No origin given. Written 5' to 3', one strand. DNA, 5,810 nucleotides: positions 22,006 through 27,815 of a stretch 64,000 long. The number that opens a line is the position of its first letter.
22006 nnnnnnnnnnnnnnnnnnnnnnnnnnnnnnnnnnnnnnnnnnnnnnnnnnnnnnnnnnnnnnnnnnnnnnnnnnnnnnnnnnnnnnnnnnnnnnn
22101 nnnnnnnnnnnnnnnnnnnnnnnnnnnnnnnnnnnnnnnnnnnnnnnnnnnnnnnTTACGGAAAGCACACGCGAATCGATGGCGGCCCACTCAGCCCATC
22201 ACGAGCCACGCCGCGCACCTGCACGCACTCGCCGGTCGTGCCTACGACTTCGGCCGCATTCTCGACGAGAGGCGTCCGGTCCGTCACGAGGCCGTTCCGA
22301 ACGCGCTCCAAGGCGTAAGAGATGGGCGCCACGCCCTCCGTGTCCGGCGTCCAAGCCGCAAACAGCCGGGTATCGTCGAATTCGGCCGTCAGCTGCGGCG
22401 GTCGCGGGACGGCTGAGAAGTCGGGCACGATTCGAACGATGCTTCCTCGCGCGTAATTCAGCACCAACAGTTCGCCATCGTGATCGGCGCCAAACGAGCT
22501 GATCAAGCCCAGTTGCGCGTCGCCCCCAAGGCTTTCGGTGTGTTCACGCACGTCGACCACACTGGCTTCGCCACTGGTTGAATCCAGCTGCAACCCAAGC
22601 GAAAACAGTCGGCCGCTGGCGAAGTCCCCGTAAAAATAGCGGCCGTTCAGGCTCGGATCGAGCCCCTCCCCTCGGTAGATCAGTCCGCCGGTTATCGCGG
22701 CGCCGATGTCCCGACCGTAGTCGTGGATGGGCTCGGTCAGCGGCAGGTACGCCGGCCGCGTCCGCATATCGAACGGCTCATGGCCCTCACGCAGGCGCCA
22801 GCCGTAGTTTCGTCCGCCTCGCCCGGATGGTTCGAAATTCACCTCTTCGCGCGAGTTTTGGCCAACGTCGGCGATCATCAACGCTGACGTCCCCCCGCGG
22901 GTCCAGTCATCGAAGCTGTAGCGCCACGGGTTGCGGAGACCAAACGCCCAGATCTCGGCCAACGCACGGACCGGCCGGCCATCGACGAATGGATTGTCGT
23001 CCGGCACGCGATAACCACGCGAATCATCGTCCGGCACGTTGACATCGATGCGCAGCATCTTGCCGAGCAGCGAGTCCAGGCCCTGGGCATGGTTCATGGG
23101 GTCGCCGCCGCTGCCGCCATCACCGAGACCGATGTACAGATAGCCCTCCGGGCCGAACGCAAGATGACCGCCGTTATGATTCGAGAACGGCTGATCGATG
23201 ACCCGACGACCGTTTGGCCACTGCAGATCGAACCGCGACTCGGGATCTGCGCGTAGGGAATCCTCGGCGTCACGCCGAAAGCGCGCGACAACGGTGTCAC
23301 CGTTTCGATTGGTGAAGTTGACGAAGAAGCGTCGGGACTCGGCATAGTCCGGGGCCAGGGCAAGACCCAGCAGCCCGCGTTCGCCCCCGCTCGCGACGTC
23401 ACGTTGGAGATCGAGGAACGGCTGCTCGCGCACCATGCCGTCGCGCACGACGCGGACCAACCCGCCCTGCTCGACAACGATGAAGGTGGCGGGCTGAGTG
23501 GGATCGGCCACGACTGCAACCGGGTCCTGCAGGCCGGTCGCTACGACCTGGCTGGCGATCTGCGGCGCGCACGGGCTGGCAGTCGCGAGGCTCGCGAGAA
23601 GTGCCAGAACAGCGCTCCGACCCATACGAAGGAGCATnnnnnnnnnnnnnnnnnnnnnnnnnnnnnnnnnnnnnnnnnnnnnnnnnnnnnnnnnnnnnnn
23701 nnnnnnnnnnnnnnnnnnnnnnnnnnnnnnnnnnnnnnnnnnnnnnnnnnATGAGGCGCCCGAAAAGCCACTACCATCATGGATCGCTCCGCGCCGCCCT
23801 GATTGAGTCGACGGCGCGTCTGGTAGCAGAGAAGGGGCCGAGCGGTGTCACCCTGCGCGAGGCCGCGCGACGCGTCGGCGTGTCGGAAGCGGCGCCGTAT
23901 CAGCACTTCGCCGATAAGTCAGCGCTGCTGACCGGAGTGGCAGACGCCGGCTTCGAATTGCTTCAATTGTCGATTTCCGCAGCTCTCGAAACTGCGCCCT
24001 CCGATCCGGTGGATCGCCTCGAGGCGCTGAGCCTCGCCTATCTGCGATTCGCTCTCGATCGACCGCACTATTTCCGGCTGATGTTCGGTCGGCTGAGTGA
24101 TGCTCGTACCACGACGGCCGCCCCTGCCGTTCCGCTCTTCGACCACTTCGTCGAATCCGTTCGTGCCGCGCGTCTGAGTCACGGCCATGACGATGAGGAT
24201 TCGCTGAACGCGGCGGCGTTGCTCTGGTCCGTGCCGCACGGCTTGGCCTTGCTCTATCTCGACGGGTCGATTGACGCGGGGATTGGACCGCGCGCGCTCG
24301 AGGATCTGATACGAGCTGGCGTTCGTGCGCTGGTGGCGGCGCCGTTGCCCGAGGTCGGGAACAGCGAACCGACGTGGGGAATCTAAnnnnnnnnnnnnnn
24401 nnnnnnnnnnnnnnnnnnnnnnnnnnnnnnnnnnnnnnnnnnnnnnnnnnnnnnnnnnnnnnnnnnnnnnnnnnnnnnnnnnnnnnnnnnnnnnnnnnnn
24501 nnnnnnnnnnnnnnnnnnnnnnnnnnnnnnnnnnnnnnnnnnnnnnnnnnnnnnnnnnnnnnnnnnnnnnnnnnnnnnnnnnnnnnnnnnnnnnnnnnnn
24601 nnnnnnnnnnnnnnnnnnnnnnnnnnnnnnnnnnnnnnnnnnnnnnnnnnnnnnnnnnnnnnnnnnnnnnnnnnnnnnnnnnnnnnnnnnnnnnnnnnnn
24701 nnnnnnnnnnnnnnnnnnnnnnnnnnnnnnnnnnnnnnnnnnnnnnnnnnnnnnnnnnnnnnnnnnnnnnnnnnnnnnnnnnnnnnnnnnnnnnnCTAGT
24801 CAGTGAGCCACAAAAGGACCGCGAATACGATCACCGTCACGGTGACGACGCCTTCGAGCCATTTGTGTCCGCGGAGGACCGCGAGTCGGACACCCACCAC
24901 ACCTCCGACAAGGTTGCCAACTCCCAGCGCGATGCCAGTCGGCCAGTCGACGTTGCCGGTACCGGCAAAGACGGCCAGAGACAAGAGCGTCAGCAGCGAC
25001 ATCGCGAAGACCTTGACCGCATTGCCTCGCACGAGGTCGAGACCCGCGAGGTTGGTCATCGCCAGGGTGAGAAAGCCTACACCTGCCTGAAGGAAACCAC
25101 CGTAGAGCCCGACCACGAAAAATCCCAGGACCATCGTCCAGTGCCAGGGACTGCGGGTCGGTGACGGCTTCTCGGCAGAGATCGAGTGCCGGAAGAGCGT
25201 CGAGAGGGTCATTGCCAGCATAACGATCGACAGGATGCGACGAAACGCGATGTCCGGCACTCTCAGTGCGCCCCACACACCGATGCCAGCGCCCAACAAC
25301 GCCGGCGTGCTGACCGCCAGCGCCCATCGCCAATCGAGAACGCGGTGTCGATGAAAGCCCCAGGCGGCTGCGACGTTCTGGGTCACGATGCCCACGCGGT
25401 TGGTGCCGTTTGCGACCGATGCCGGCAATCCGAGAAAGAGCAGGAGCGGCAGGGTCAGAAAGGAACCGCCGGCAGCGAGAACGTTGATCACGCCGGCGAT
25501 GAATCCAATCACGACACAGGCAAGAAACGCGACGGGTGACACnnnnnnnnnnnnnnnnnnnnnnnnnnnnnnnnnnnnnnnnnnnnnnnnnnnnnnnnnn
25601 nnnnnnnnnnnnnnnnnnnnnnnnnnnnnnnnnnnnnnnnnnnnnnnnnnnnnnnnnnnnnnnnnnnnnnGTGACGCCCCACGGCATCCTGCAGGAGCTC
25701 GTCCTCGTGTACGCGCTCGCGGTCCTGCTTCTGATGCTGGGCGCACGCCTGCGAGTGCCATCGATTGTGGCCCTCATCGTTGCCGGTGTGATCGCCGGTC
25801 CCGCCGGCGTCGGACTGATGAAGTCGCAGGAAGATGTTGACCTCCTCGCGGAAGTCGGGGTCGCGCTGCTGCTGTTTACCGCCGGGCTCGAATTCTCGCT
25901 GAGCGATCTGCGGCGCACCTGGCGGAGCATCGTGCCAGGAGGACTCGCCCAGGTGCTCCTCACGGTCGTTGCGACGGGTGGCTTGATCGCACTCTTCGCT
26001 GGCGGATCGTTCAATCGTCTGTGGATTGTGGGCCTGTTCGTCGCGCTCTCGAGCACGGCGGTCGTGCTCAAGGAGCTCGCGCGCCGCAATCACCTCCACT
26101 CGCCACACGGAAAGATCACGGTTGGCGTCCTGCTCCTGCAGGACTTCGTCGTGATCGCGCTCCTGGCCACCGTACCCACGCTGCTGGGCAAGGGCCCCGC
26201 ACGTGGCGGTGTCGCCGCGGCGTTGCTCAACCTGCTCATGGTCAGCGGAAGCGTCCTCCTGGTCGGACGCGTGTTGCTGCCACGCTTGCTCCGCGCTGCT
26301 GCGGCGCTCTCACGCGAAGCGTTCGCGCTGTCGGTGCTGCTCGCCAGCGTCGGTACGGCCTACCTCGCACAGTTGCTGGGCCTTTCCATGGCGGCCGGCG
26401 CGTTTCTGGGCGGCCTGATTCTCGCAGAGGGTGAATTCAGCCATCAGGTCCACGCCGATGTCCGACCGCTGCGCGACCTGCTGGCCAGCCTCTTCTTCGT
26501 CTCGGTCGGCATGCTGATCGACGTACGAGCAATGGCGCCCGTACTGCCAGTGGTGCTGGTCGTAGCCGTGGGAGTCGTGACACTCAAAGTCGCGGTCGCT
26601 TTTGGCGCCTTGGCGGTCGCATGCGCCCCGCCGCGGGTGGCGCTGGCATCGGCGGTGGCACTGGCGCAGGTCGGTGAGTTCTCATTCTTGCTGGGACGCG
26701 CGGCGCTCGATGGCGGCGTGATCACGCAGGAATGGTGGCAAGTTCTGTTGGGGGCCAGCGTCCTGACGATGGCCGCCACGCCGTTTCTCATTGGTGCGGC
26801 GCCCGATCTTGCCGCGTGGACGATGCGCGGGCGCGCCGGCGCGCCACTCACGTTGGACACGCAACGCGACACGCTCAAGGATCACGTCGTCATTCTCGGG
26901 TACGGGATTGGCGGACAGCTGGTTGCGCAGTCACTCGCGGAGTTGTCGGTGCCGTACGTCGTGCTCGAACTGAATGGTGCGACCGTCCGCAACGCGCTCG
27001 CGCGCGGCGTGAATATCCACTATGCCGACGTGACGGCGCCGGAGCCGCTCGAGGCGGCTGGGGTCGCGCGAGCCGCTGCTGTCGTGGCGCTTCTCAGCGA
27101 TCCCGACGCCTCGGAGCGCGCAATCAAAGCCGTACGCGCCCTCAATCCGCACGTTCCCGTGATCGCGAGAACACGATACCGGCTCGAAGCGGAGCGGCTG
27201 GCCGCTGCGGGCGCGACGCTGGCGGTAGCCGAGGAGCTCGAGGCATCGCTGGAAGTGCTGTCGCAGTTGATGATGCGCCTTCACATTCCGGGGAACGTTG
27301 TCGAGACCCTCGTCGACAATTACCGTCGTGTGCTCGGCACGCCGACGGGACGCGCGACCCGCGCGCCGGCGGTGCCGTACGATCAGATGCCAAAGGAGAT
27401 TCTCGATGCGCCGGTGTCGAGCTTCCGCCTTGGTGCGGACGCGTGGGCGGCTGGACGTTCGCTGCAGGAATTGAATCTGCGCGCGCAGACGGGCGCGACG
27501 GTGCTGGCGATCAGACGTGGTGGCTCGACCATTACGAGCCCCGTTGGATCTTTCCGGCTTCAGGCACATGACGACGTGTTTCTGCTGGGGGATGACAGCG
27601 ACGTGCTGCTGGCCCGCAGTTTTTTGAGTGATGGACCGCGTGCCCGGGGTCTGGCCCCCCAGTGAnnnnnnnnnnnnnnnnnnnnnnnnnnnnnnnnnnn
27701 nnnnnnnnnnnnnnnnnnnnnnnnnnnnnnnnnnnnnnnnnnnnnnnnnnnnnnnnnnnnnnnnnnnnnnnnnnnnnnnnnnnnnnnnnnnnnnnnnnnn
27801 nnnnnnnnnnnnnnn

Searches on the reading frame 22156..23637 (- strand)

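Call 42: search_protein_families(library=pfam, proteins=[window:22156-23637:-])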
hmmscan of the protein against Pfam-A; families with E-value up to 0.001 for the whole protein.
window:22156-23637:- (493 aa): 1 family
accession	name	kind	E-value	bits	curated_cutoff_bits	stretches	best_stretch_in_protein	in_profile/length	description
PF07995.17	GSDH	-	6.2e-33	114.9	25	1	40-358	5-298/332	Glucose / Sorbosone dehydrogenase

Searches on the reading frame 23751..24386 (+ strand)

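Call 42: search_protein_families(library=pfam, proteins=[window:23751-24386:+])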
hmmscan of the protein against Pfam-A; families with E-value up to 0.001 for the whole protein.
window:23751-24386:+ (211 aa): 2 families
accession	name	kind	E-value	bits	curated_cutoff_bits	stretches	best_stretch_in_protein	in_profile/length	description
PF13305.11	TetR_C_33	-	9e-16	58.8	26.8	1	90-194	1-103/103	Tetracyclin repressor-like, C-terminal domain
PF00440.29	TetR_N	-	3.5e-10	39.9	24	1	17-60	1-44/47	Bacterial regulatory proteins, tetR family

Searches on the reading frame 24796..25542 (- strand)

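Call 42: search_protein_families(library=pfam, proteins=[window:24796-25542:-])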
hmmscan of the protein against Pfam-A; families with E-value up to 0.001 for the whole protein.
window:24796-25542:- (248 aa): 1 family
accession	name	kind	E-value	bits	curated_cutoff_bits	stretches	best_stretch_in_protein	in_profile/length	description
PF01925.25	TauE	-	4.2e-41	141.6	32.6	1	10-242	2-235/237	Sulfite exporter TauE/SafE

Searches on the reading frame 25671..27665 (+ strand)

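Call 42: search_protein_families(library=pfam, proteins=[window:25671-27665:+])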
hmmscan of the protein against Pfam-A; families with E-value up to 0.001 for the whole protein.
window:25671-27665:+ (664 aa): 3 families
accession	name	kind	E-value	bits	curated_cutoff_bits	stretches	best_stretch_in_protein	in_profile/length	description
PF00999.27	Na_H_Exchanger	-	3.5e-59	201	26.2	1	16-373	3-373/375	Sodium/hydrogen exchanger, transmembrane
PF02254.24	TrkA_N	-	3.5e-20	72.9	23.8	1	406-519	1-114/116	TrkA-N domain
PF02080.26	TrkA_C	-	9e-14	51.6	27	1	583-652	2-70/71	TrkA-C domain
